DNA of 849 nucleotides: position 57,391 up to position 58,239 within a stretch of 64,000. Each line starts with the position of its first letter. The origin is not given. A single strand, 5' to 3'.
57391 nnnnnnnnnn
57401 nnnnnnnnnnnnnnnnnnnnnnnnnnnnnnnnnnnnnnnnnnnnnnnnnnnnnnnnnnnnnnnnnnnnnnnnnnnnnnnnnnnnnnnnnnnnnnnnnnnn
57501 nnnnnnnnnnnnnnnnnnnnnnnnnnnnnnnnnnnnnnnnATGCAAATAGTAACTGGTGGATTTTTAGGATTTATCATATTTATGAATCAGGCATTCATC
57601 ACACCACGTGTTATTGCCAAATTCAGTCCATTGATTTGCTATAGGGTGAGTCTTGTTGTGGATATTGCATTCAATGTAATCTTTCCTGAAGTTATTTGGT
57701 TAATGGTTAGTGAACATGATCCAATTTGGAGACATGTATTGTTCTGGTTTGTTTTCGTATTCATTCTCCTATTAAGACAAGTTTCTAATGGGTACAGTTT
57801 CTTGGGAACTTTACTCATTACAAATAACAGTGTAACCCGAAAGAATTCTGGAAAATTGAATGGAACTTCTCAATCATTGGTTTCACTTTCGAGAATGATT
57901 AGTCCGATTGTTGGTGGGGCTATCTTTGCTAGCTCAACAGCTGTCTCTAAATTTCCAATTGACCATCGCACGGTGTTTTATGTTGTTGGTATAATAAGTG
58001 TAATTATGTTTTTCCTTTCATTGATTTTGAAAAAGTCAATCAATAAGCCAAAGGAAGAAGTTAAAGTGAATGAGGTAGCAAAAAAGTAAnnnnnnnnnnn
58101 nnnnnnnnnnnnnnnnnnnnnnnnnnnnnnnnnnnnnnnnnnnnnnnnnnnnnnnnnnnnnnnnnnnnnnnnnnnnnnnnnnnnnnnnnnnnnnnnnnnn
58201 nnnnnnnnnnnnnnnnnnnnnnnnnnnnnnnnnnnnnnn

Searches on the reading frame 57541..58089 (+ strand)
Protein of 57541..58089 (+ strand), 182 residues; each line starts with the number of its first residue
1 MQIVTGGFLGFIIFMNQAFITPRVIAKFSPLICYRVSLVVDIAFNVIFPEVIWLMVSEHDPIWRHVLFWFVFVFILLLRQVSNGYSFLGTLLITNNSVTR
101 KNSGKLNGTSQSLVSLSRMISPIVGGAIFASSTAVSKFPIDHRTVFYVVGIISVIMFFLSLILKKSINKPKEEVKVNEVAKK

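Call 51: search_protein_families(library=pfam, proteins=[window:57541-58089:+], max_evalue=0.001)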
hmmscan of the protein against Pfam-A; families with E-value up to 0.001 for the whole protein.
window:57541-58089:+ (182 aa): 1 family
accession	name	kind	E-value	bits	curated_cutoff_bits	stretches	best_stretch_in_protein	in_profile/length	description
PF07690.21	MFS_1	-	5.6e-07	29.2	33.4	1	68-166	85-174/347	Major Facilitator Superfamily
